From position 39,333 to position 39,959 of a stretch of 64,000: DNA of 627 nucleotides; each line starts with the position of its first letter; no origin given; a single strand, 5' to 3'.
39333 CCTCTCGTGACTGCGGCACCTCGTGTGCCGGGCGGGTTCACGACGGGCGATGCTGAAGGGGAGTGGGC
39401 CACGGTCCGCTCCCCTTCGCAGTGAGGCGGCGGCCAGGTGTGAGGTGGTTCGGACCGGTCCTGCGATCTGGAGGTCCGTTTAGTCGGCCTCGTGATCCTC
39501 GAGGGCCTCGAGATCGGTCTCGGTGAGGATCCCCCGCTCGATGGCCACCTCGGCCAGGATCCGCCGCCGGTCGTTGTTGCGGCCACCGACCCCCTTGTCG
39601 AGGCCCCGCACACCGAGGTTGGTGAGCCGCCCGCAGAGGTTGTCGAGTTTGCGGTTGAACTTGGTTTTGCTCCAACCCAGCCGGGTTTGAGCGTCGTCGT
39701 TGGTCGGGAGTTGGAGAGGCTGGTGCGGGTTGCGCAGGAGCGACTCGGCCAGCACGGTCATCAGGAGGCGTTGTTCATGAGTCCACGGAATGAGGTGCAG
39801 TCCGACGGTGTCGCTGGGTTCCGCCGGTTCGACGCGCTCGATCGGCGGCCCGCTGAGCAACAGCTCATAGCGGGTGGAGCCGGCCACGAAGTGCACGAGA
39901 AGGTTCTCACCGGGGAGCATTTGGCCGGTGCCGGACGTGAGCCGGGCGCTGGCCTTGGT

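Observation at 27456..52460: Four copies of a perfect 12-bp palindrome at fixed spacing from a -10 box link the Tad pilus, WXG100 gene and both toxin modules into one candidate regulon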

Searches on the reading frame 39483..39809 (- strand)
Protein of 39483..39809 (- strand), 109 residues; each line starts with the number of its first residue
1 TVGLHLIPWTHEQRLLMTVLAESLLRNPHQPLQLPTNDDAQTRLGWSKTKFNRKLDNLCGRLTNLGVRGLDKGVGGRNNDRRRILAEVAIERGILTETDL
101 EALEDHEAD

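Call 59: predict_structure(alignment_id=A6)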
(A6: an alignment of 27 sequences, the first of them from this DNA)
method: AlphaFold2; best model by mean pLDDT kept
length: 109 residues; sequences in the alignment: 27
mean_pLDDT: 89.4   pTM: 0.83
mean pLDDT of the five models: 89.4, 87.9, 87.6, 87.4, 86.2
residues with pLDDT >= 90: 83; 70-90: 18; 50-70: 7; < 50: 1
segments of 3 or more residues with pLDDT < 50: none
pLDDT, mean of each block of 10 residues (from residue 1): 78 96 94 93 96 93 88 67 92 92 94
secondary structure, 60 per line:
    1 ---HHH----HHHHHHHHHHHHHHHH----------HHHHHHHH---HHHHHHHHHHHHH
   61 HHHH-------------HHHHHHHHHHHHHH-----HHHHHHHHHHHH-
elements in order: H11-26 H37-44 H48-64 H78-91 H97-108

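Call 63: fold_search(model_id=the predicted structure, library=pdb)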
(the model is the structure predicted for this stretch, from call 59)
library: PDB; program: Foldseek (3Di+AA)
matches with E <= 10: 349; with E <= 0.001: 0
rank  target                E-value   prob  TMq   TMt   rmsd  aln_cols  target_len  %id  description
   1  4wul_A                4.9e-01  0.99  0.50  0.80   2.0        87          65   13  Crystal structure of E. faecalis DNA binding domain LiaRD191N complexed with 26bp DNA (released 2015-05-06)
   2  7dwm_A                4.9e-01  0.92  0.44  0.24   4.6        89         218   17  Crystal structure of the phage VqmA-DPO complex (released 2021-05-05)
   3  4wt0_A                7.4e-01  0.93  0.48  0.74   2.7        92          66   16  Crystal structure of the DNA binding domains of LiaRD191N from E. faecalis (released 2015-05-06)
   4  2h09                  9.2e-01  0.16  0.31  0.27   8.4       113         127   19  Crystal structure of diphtheria toxin repressor like protein from E. coli (released 2007-05-15)
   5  7x1k_B                1.1e+00  0.96  0.50  0.76   1.7        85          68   12  Crystal structure of the flagellar expression regulator DegU from Listeria monocytogenes (released 2022-08-10)
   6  6g1b_J                1.1e+00  0.41  0.38  0.17   6.5       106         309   17  Corynebacterium glutamicum OxyR, oxidized form (released 2018-12-05)
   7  9irz_B                1.3e+00  0.33  0.36  0.43   8.6       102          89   22  Crystal structure of YhaJ DNA-binding domain (released 2025-01-29)
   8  7dwm_B                1.3e+00  0.77  0.43  0.23   3.9        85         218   18  Crystal structure of the phage VqmA-DPO complex (released 2021-05-05)
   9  1fse_E                1.4e+00  0.60  0.42  0.64   3.9        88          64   17  CRYSTAL STRUCTURE OF THE BACILLUS SUBTILIS REGULATORY PROTEIN GERE (released 2001-03-21)
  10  6ide_A                1.4e+00  0.47  0.41  0.22   4.5       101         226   14  Crystal structure of the Vibrio cholera VqmA-Ligand-DNA complex provides molecular mechanisms for drug design (released 2019-01-16)
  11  6ugl_A                1.5e+00  0.72  0.47  0.26   4.0        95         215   12  Vibrio cholerae quorum-sensing receptor VqmA bound to its autoinducer ligand DPO (released 2020-01-29)
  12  5b7j_MODEL_1_A        1.5e+00  0.08  0.24  0.24  12.5       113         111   10  Structure model of Sap1-DNA complex (released 2017-02-22)
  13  3k1m_B                1.6e+00  0.35  0.35  0.14   8.6        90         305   11  Crystal Structure of full-length BenM, R156H mutant (released 2010-09-29)
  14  5z4z_A                1.6e+00  0.28  0.35  0.42   7.5       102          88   13  Crystal structure of PaCysB NTD domain with space group C2 (released 2019-01-23)
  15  4wul_B                1.7e+00  0.91  0.50  0.80   1.9        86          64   13  Crystal structure of E. faecalis DNA binding domain LiaRD191N complexed with 26bp DNA (released 2015-05-06)
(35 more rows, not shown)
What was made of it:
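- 39480..40211 (-): FHA plus HTH protein (243 aa from the ATG at 40211); proposed regulator that binds the palindrome. The C-terminal four-helix domain matches LuxR/GerE/NarL-type DNA-binding domains best, TMt 0.75-0.80 but E 0.5-3 (calls 59, 63).
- On LuxR/GerE/NarL-type HTH DNA-binding domain: The best PDB matches are LiaR, DegU, GerE, NarL and VraR DNA-binding domains, with TMt 0.75-0.80 and rmsd about 2 Å but E 0.5-3 (call 63).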

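Call 87: search_protein_families(library=pfam, alignment_id=A6, max_evalue=10)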
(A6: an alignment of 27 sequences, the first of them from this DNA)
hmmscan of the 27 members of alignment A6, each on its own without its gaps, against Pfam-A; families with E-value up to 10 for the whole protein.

A. member 1, seq(109 aa): 1 family
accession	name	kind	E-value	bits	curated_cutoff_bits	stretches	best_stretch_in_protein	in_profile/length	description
PF10415.14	FumaraseC_C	-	0.19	12.6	32.5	1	83-105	26-48/54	Fumarase C C-terminus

B. families by the number of members that match (of 27 scanned): 16 families
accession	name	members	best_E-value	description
PF13545.12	HTH_Crp_2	3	0.02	Crp-like helix-turn-helix domain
PF13730.12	HTH_36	2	0.0014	Helix-turn-helix domain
PF02954.25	HTH_8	2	0.005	Bacterial regulatory protein, Fis family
PF13412.12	HTH_24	2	0.0087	Winged helix-turn-helix DNA-binding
PF12857.13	TOBE_3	1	0.014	TOBE-like domain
PF18859.6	acVLRF1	1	0.018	Actinobacteria/chloroflexi VLRF1 release factor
PF21987.2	YajR_YAM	1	0.023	YajR YAM domain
PF04829.18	PT-VENN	1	0.035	Pre-toxin domain with VENN motif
PF03740.19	PdxJ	1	0.042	Pyridoxal phosphate biosynthesis protein PdxJ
PF00325.26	Crp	1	0.071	Bacterial regulatory proteins, crp family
PF14850.11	Pro_dh-DNA_bdg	1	0.096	DNA-binding domain of Proline dehydrogenase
PF03428.19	RP-C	1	0.096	Replication protein C N-terminal domain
PF04319.19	NifZ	1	0.11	NifZ domain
PF04539.22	Sigma70_r3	1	0.14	Sigma-70 region 3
PF10415.14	FumaraseC_C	1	0.19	Fumarase C C-terminus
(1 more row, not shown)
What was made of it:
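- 9 sub-threshold hits to five HTH/Crp Pfam families occur among the 27 family members, summed per family (call 87). The HTH evidence is weak (calls 63, 87).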

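Call 88: search_solved_structures(query=A6, max_evalue=10)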
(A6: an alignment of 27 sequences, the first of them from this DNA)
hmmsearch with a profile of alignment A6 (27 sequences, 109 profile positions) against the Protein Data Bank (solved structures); distinct sequences matched with E-value up to 10: 3.
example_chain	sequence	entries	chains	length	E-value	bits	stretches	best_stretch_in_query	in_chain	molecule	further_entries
4bm5_A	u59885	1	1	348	0.48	13.3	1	57-107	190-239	SIMILAR TO CHLOROPLAST INNER MEMBRANE PROTEIN TIC110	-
5e1q_A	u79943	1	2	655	0.72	12.7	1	49-76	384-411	Retaining alpha-galactosidase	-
3a24_A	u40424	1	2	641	0.74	12.7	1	49-75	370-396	alpha-galactosidase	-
